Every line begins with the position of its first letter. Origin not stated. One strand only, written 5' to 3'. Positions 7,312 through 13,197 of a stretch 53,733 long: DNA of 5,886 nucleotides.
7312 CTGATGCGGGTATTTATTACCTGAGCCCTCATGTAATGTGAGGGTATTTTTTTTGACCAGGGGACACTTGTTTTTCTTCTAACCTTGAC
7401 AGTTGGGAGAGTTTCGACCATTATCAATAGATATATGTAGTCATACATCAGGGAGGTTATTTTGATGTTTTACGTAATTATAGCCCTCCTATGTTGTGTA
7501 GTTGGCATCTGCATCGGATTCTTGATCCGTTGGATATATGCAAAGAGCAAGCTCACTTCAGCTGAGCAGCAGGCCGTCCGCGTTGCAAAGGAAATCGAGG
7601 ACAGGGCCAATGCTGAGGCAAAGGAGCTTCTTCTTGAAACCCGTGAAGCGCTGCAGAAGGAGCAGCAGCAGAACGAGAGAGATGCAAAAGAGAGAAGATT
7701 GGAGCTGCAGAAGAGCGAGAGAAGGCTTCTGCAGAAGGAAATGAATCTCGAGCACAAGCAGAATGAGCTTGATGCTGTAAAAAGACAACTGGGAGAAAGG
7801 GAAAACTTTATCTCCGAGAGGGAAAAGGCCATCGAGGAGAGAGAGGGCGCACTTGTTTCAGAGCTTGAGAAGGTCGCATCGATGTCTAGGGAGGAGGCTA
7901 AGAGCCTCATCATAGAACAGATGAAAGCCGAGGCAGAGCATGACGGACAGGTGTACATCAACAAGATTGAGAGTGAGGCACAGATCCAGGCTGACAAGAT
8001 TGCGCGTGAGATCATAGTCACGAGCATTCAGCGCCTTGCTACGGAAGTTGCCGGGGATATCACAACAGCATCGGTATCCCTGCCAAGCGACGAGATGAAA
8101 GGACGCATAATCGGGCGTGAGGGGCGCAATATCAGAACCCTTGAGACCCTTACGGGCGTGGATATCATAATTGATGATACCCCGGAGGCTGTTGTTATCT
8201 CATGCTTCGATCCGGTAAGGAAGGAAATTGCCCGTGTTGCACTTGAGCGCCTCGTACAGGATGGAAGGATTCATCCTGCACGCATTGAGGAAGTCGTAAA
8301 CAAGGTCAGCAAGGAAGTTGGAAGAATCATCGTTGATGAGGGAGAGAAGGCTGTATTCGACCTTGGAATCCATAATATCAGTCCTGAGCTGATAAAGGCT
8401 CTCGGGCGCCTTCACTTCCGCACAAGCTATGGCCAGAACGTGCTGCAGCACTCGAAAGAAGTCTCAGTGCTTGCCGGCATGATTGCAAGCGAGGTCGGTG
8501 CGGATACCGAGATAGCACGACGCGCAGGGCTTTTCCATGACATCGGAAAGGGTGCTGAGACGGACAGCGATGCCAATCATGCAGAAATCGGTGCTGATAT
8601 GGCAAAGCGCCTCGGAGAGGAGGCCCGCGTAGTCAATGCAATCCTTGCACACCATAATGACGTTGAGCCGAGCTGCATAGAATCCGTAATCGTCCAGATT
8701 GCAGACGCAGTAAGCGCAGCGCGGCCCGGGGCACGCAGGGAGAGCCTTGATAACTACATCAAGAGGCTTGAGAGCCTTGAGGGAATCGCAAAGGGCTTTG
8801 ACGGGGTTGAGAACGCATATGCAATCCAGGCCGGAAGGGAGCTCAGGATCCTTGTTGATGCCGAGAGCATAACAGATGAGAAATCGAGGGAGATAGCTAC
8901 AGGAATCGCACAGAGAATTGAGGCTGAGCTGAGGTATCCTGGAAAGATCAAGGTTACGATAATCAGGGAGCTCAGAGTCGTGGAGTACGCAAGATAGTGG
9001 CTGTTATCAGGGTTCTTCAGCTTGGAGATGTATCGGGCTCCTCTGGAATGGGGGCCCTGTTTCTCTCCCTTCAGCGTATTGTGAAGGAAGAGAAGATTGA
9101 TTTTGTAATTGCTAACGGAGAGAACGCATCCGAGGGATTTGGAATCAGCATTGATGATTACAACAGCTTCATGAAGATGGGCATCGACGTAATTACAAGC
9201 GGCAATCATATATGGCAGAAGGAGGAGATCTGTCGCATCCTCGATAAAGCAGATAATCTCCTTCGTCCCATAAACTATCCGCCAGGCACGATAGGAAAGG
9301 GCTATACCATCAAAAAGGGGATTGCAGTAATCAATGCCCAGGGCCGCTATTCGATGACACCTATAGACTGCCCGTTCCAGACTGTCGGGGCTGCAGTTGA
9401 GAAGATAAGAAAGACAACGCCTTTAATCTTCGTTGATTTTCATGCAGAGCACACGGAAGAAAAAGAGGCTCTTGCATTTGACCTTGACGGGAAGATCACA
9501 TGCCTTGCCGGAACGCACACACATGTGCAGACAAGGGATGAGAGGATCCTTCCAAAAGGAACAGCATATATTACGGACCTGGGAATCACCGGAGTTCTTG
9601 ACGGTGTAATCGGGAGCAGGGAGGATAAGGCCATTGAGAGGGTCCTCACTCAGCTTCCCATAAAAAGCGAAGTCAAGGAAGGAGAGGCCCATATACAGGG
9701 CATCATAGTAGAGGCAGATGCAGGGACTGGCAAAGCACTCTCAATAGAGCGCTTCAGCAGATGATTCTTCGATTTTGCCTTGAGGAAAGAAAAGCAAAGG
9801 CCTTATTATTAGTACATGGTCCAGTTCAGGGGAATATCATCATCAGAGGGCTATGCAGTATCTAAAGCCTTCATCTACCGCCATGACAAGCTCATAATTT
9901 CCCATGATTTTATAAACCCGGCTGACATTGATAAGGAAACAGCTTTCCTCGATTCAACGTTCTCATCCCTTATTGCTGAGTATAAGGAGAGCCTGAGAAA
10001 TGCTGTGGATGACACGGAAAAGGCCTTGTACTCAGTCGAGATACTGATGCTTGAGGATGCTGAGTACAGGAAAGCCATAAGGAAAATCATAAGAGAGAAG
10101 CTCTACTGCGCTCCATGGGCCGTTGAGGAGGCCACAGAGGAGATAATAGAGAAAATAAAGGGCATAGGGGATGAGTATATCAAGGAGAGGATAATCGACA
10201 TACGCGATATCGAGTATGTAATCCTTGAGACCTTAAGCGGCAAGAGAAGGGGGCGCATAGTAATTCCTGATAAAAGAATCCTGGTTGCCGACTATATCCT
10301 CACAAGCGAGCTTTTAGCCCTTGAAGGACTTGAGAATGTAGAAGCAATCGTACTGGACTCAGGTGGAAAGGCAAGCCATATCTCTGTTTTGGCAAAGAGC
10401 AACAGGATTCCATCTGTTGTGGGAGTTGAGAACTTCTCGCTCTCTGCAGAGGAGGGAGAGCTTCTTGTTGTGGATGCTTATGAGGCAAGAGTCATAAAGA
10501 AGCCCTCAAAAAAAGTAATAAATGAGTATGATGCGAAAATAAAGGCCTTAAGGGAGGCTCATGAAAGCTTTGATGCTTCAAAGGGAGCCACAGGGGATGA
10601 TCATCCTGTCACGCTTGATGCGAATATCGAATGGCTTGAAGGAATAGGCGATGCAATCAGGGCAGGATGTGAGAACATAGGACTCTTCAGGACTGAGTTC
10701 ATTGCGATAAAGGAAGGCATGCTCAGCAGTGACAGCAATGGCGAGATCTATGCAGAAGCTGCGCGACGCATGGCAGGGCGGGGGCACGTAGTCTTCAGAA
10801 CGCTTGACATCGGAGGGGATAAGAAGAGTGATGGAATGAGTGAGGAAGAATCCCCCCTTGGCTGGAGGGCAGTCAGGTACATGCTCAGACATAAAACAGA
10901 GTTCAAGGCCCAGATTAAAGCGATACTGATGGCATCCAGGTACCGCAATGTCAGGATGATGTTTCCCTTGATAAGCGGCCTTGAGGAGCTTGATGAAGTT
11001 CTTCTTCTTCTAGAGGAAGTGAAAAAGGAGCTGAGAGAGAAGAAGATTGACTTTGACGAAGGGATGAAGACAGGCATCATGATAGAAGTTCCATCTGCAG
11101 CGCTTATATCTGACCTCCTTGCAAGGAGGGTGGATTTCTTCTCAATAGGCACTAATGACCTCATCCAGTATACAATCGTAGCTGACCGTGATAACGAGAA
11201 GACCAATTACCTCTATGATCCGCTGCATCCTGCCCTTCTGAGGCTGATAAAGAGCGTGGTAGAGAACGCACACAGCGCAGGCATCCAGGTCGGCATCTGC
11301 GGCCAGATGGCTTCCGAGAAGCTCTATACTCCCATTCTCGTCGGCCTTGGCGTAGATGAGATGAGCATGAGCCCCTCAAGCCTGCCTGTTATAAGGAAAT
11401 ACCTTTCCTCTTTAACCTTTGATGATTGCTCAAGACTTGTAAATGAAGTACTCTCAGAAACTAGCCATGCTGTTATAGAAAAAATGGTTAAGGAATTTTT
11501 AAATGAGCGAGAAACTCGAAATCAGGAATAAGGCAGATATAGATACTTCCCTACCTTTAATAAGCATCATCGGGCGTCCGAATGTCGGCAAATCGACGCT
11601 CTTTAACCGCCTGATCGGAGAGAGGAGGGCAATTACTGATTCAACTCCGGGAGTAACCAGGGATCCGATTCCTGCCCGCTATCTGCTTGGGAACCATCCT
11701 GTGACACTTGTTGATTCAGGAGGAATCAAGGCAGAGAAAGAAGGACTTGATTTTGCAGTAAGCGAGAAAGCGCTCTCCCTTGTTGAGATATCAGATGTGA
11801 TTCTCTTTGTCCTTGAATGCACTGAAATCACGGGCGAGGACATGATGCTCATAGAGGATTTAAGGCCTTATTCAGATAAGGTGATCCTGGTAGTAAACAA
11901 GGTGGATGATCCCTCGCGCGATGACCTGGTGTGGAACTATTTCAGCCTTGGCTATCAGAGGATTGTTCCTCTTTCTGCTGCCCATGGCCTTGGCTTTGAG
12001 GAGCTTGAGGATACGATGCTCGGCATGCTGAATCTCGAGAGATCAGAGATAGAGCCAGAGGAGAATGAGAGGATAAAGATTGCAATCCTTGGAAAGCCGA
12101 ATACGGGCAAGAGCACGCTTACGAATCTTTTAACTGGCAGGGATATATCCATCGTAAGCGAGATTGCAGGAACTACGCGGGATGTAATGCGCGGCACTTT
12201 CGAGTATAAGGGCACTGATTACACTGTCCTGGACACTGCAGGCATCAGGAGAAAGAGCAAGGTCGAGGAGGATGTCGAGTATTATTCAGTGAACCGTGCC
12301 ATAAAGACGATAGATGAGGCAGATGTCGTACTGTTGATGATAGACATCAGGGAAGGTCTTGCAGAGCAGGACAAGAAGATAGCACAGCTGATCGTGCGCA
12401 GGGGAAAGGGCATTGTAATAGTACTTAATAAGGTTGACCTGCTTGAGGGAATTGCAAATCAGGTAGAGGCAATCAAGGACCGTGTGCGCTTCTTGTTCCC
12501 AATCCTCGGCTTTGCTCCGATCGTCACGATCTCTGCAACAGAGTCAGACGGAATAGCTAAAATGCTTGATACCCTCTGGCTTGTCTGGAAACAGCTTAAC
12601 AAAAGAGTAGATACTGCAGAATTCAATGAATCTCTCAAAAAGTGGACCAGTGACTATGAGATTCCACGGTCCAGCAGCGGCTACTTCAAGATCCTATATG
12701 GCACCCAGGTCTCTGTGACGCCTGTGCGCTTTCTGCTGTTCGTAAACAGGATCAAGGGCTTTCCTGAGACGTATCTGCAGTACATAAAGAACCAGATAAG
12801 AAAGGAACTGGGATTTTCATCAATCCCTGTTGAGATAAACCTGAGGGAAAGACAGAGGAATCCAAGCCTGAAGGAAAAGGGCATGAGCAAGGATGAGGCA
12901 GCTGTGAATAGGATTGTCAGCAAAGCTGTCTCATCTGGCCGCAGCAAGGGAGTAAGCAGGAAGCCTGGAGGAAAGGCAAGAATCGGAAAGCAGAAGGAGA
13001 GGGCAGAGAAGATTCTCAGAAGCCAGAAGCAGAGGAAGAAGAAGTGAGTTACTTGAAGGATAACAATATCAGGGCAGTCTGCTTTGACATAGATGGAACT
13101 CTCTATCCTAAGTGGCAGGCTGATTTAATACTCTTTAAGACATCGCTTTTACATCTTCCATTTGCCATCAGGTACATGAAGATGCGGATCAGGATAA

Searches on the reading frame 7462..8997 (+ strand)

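Call 35: search_protein_families(library=pfam, proteins=[window:7462-8997:+], max_evalue=0.0001)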
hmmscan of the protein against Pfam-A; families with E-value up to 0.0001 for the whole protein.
window:7462-8997:+ (511 aa): 3 families
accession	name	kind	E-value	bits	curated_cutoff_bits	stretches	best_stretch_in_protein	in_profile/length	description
PF12072.13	RNase_Y_N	-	1.9e-42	145.4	32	1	4-195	2-200/201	RNase Y N-terminal region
PF01966.28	HD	-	8e-21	74.9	22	1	327-419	1-115/116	HD domain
PF00013.35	KH_1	-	5.8e-08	32.8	21.5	1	204-261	3-64/66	KH domain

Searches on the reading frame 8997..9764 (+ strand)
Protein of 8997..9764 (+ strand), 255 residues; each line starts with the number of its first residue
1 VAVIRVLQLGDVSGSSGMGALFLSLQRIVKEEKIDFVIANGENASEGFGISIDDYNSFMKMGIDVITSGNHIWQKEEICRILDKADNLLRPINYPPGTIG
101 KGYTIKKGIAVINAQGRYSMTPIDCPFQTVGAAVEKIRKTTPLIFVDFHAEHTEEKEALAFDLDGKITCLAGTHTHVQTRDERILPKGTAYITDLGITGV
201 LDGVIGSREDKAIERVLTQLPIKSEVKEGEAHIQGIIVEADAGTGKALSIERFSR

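Call 35: search_protein_families(library=pfam, proteins=[window:8997-9764:+], max_evalue=0.0001)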
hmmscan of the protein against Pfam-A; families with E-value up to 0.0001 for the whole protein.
window:8997-9764:+ (255 aa): 2 families
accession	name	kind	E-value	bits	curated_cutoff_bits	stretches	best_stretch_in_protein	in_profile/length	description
PF13277.11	YmdB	-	1.2e-93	313.5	27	1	7-252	1-252/253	YmdB-like protein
PF00149.33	Metallophos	-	1.7e-07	32.3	21.5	1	4-177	1-190/191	Calcineurin-like phosphoesterase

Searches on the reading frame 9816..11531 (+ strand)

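Call 77: search_protein_families(library=pfam, proteins=[window:9816-11531:+], max_evalue=0.0001)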
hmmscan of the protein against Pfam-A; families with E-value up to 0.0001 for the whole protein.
window:9816-11531:+ (571 aa): 3 families
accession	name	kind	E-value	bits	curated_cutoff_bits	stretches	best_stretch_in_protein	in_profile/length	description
PF02896.24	PEP-utilizers_C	-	3.8e-88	295.9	22.8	1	253-533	8-291/293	PEP-utilising enzyme, PEP-binding domain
PF05524.18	PEP-utilisers_N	-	2.1e-20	73.5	24.4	1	5-125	1-121/121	PEP-utilising enzyme, N-terminal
PF00391.29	PEP-utilizers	-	3.9e-14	52.4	23.1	1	151-223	2-71/72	PEP-utilising enzyme, mobile domain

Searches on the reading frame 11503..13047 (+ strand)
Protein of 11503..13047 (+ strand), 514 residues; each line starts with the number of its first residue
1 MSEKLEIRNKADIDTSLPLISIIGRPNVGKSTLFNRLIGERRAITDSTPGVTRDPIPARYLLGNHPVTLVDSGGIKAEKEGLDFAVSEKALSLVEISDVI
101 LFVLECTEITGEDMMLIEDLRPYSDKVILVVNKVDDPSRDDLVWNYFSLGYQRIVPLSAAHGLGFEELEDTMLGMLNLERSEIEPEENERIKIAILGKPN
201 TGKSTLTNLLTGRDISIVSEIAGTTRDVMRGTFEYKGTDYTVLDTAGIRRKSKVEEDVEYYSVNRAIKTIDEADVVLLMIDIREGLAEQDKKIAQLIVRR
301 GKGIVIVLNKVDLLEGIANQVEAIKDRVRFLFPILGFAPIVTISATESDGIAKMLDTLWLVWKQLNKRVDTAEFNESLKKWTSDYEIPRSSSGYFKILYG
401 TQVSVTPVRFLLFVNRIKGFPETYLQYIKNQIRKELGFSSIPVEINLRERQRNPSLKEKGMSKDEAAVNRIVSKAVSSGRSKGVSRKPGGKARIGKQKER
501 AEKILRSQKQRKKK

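Call 77: search_protein_families(library=pfam, proteins=[window:11503-13047:+], max_evalue=0.0001)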
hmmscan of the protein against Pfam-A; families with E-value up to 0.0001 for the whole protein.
window:11503-13047:+ (514 aa): 12 families
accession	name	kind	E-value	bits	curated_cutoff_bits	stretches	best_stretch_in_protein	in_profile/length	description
PF01926.29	MMR_HSR1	-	5.2e-54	181.6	21.9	2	192-310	1-113/113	50S ribosome-binding GTPase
PF02421.24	FeoB_N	-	6.2e-29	101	27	2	192-357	2-155/156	Ferrous iron transport protein B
PF14714.11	KH_dom-like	-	8.2e-22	77.7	27.3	1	368-448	1-81/81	KH-domain-like of EngA bacterial GTPase enzymes, C-terminal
PF00009.33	GTP_EFTU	-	7.6e-19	68.5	26.5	1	190-358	3-182/188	Elongation factor Tu GTP binding domain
PF00350.29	Dynamin_N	-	4.1e-15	56.6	27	0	193-226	1-34/168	Dynamin family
PF04548.22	AIG1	-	2.6e-11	43.7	27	1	192-297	2-107/212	AIG1 family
PF03193.22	RsgA_GTPase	-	2.8e-08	34.2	30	0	192-249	108-169/174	RsgA GTPase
PF16897.10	MMR_HSR1_Xtn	-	1.5e-06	28.6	35.2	0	112-178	43-106/106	C-terminal region of MMR_HSR1 domain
PF10662.15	PduV-EutP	-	6.2e-06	26.5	21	0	192-357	3-140/143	Ethanolamine utilisation - propanediol utilisation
PF08477.19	Roc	-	9.1e-06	26.4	27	0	192-312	1-119/119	Ras of Complex, Roc, domain of DAPkinase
PF00005.33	ABC_tran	-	1.3e-05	26.3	25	0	192-230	13-51/137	ABC transporter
PF00025.27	Arf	-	7.7e-05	22.7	22.3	0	188-320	12-134/174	ADP-ribosylation factor family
